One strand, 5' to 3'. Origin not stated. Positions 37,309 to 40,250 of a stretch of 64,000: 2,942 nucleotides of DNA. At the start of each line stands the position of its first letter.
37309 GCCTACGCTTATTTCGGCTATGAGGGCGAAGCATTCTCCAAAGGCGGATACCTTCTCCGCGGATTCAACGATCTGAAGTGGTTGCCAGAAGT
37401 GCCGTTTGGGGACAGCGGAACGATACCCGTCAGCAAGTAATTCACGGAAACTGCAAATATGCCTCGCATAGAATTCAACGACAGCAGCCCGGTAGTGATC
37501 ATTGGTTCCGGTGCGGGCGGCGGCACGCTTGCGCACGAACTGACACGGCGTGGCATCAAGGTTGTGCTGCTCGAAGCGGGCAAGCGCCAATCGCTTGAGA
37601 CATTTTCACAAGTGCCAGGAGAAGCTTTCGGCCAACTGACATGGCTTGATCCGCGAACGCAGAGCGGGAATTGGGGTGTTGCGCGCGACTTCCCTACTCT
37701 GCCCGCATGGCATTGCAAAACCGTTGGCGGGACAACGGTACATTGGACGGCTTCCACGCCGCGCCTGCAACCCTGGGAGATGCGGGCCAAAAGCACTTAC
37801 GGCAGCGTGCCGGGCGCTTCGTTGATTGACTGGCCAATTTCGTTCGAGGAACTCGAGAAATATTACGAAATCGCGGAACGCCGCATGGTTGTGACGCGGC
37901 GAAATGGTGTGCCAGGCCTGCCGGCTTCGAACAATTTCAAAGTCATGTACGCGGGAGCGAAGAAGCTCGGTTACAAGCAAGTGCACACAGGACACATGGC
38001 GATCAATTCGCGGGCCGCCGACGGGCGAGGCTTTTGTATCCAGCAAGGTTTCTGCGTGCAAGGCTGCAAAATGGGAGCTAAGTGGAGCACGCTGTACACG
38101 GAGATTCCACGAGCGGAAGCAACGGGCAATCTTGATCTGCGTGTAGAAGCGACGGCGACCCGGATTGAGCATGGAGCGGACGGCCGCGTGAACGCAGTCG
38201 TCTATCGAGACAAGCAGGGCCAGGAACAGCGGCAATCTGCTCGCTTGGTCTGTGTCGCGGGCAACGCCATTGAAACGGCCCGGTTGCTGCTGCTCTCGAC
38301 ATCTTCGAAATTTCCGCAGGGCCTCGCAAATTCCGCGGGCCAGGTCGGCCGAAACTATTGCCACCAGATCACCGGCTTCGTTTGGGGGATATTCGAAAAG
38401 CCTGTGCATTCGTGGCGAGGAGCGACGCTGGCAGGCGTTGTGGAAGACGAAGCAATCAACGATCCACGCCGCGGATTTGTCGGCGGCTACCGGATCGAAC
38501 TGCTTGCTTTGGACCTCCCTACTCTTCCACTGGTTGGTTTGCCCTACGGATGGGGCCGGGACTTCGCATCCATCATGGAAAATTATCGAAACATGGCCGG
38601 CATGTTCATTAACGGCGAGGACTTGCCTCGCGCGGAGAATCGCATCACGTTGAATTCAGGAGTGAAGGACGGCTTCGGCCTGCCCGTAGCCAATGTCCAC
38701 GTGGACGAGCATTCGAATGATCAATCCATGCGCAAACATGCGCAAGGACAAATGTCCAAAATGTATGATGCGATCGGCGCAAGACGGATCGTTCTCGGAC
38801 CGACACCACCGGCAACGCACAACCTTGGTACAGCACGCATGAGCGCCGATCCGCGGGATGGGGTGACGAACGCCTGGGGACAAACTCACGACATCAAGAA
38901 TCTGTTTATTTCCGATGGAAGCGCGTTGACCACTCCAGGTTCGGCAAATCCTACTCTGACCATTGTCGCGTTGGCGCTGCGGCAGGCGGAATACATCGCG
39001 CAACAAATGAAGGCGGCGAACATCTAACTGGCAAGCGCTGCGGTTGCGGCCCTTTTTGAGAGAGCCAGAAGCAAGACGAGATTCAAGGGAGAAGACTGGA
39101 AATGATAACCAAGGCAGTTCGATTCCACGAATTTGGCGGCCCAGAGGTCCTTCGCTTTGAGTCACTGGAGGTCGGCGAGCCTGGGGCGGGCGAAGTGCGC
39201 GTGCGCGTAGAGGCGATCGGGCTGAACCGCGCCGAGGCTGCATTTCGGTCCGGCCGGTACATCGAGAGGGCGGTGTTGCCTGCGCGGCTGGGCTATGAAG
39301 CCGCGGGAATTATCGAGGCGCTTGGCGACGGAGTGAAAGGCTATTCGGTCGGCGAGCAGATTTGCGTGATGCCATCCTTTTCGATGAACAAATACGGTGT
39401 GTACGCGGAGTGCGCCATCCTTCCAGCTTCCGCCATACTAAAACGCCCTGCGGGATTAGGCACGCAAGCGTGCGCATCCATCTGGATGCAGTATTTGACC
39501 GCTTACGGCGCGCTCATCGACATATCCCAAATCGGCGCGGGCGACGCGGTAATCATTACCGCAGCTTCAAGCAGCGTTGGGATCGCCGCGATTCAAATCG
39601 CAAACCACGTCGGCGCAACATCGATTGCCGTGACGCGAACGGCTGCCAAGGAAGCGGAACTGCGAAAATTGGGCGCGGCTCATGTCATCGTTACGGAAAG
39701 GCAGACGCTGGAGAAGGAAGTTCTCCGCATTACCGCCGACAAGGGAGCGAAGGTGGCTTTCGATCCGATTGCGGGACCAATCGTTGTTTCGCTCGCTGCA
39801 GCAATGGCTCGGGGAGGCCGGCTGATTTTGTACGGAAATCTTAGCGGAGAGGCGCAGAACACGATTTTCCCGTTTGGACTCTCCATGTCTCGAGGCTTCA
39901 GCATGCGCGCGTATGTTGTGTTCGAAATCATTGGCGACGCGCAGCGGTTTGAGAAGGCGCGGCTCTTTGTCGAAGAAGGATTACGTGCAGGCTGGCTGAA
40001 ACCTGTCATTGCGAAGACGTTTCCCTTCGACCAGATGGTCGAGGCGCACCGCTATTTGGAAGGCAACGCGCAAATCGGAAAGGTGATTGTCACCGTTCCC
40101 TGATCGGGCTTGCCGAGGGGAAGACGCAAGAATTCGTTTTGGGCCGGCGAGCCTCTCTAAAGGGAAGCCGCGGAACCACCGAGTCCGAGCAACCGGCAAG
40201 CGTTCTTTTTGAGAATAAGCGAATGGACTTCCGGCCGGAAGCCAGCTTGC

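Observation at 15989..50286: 34-kb lignin-monomer funnel in a probable Acidobacterium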

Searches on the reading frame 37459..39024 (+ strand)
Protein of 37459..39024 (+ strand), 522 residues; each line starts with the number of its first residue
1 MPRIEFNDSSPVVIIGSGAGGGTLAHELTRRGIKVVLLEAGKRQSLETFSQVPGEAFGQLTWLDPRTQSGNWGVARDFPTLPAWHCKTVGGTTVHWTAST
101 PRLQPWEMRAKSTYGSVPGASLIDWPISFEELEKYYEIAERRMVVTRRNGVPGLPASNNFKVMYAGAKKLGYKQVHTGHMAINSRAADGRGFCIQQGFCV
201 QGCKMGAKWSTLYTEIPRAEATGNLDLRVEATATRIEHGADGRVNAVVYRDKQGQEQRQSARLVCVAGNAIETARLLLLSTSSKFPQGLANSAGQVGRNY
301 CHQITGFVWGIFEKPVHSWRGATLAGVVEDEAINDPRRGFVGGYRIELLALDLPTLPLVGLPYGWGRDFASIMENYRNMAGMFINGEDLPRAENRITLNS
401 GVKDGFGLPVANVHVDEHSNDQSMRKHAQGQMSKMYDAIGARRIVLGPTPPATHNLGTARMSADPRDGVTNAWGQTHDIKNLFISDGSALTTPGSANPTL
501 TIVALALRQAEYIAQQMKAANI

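Call 5: search_protein_families(library=pfam, proteins=[window:37459-39024:+], max_evalue=0.00001)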
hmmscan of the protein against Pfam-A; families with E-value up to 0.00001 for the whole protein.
window:37459-39024:+ (522 aa): 3 families
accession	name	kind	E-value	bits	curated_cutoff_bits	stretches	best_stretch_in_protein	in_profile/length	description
PF05199.19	GMC_oxred_C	-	6.8e-22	79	24.6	1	390-506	1-139/139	GMC oxidoreductase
PF00732.25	GMC_oxred_N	-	3.7e-15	56.8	23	1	128-302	59-215/218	GMC oxidoreductase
PF00890.30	FAD_binding_2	-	5.4e-06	26.3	20.4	0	12-48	2-38/414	FAD binding domain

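Call 10: search_protein_families(library=ncbifam, proteins=[window:37459-39024:+], max_evalue=1e-10)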
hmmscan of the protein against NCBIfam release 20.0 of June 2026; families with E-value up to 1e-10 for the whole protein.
window:37459-39024:+ (522 aa): 3 families
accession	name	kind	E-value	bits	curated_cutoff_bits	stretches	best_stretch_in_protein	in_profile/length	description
TIGR02462.1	pyranose_ox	equivalog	1.9e-18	66.7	544.9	1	386-517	412-547/548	pyranose oxidase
NF058674.1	CholsOxChoxAB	equivalog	3.4e-18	65.4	850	0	448-514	467-533/535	cholesterol oxidase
NF002550.0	PRK02106.1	subfamily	1.4e-13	50.3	605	0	183-280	173-270/563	choline dehydrogenase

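Call 80: search_solved_structures(query=window:37459-39024:+, max_evalue=0.00001)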
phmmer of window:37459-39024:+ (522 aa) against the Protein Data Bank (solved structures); distinct sequences matched with E-value up to 0.00001: 34.
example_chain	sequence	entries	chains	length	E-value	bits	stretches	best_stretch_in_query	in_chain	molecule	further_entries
8k6k_A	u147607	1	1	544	3.2e-52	181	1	9-518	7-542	Fructose dehydrogenase (N1146A) large subunit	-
7w2j_A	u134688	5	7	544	3.4e-52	181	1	9-518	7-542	Fructose dehydrogenase large subunit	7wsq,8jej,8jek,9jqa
8xcm_A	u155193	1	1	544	4.3e-52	180.6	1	9-518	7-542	Fructose dehydrogenase large subunit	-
6a2u_B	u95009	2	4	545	1.5e-51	178.8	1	10-516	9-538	Glucose dehydrogenase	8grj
8hdd_A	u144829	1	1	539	1.9e-51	178.5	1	10-514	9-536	Glucose dehydrogenase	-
8k6j_A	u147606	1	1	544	3.3e-51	177.7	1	9-518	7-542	Fructose dehydrogenase (H1147A) large subunit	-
8xcn_A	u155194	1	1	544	4.6e-51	177.2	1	9-518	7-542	Fructose dehydrogenase large subunit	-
7dve_A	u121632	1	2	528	2e-13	53.1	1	386-519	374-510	6'''-hydroxyparomomycin C oxidase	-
7qf8_A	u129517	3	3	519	2.6e-13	52.7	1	386-518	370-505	GMC oxidoreductase family protein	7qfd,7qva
9fl2_A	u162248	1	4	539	9.2e-13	50.9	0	394-514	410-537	pyranose oxidase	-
8qve_A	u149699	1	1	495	4.8e-10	41.9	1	391-515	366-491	Pyranose oxidase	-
3bg7_A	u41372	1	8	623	9.7e-10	40.9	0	386-517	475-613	Pyranose oxidase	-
3k4m_A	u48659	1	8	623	2e-09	39.9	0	385-517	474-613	Pyranose 2-oxidase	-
2f5v_A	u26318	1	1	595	2.6e-09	39.5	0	386-517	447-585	Pyranose 2-oxidase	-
2f6c_A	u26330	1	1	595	2.6e-09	39.5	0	386-517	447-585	Pyranose 2-oxidase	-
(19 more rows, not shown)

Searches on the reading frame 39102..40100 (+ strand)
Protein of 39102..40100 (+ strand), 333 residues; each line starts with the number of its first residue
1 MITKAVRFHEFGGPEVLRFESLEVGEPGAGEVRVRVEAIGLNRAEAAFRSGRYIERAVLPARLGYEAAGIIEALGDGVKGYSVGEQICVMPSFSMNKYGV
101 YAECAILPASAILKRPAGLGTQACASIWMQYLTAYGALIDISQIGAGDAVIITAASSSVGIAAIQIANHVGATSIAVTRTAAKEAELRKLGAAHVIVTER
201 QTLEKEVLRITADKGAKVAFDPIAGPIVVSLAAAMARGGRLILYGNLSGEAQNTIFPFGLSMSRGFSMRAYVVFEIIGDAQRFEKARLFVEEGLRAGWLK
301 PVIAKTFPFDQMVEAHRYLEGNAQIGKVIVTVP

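Call 5: search_protein_families(library=pfam, proteins=[window:39102-40100:+], max_evalue=0.00001)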
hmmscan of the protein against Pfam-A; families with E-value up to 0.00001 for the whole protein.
window:39102-40100:+ (333 aa): 3 families
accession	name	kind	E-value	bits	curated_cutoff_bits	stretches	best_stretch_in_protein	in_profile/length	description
PF00107.32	ADH_zinc_N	-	2e-18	67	31.8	1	159-275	2-116/129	Zinc-binding dehydrogenase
PF13602.12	ADH_zinc_N_2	-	1.4e-15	58.8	27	1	190-330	1-134/134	Zinc-binding dehydrogenase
PF08240.17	ADH_N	-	8.3e-14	52.1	23.5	1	28-116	1-103/104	Alcohol dehydrogenase GroES-like domain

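Call 11: search_protein_families(library=ncbifam, proteins=[window:39102-40100:+], max_evalue=1e-10)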
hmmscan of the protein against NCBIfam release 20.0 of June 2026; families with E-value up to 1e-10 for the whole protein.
window:39102-40100:+ (333 aa): 17 families
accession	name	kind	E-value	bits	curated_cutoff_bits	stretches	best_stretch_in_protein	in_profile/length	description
TIGR02824.1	quinone_pig3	subfamily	2.3e-54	184.6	296.8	1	4-332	2-325/325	putative NAD(P)H quinone oxidoreductase, PIG3 family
NF008024.0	PRK10754.1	subfamily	1.9e-33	115.9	348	1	3-327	2-322/327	NADPH:quinone reductase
NF010344.0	PRK13771.1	subfamily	3.3e-26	92.1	349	1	93-331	110-332/334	putative alcohol dehydrogenase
NF041172.1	AcrlCoa_red_Thmprot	equivalog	4.1e-24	85.1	500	1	92-331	109-333/334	acryloyl-CoA reductase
NF041183.1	Pks2_ls1_myc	equivalog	1.2e-23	82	2400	1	11-262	1414-1662/2086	sulfolipid-1 biosynthesis phthioceranic/hydroxyphthioceranic acid synthase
TIGR03989.1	Rxyl_3153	subfamily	5e-22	78.7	440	1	94-247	134-289/370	NDMA-dependent alcohol dehydrogenase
TIGR02823.1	oxido_YhdH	subfamily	2.8e-21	75.7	297.25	1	18-267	15-262/324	acrylyl-CoA reductase family protein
TIGR00692.1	tdh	equivalog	1.3e-18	67.1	458.35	1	93-330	111-338/340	L-threonine 3-dehydrogenase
TIGR02817.1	adh_fam_1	subfamily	3.9e-18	66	284.05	1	23-330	23-333/336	zinc-binding alcohol dehydrogenase family protein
TIGR01751.1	crot-CoA-red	equivalog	2.6e-16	59.3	378.55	1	97-200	138-243/398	crotonyl-CoA carboxylase/reductase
TIGR03451.1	mycoS_dep_FDH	equivalog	5.1e-16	58.4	512.9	0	18-88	15-83/358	S-(hydroxymethyl)mycothiol dehydrogenase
NF003808.0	PRK05396.1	equivalog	6.8e-16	58.1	380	1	94-331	114-339/341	L-threonine 3-dehydrogenase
TIGR02818.1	adh_III_F_hyde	equivalog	2.6e-15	56.4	543.95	0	14-88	11-84/368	S-(hydroxymethyl)glutathione dehydrogenase/class III alcohol dehydrogenase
TIGR02825.1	B4_12hDH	equivalog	3.2e-12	46.5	579.85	1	123-282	117-280/327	leukotriene B4 12-hydroxydehydrogenase/15-oxo-prostaglandin 13-reductase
NF058644.1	CurcmRedCuraProt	equivalog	5.1e-12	45.5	440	1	126-248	121-243/336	NADPH-dependent curcumin/dihydrocurcumin reductase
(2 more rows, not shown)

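Call 66: search_protein_families(library=ncbifam, proteins=[window:39102-40100:+], max_evalue=1e-20)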
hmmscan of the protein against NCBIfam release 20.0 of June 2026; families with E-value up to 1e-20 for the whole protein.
window:39102-40100:+ (333 aa): 7 families
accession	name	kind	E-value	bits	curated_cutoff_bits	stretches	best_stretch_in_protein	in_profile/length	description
TIGR02824.1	quinone_pig3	subfamily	2.3e-54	184.6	296.8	1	4-332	2-325/325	putative NAD(P)H quinone oxidoreductase, PIG3 family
NF008024.0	PRK10754.1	subfamily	1.9e-33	115.9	348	1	3-327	2-322/327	NADPH:quinone reductase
NF010344.0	PRK13771.1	subfamily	3.3e-26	92.1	349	0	93-331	110-332/334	putative alcohol dehydrogenase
NF041172.1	AcrlCoa_red_Thmprot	equivalog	4.1e-24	85.1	500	0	92-331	109-333/334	acryloyl-CoA reductase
NF041183.1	Pks2_ls1_myc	equivalog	1.2e-23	82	2400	1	11-262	1414-1662/2086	sulfolipid-1 biosynthesis phthioceranic/hydroxyphthioceranic acid synthase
TIGR03989.1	Rxyl_3153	subfamily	5e-22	78.7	440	0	94-247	134-289/370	NDMA-dependent alcohol dehydrogenase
TIGR02823.1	oxido_YhdH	subfamily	2.8e-21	75.7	297.25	1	18-267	15-262/324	acrylyl-CoA reductase family protein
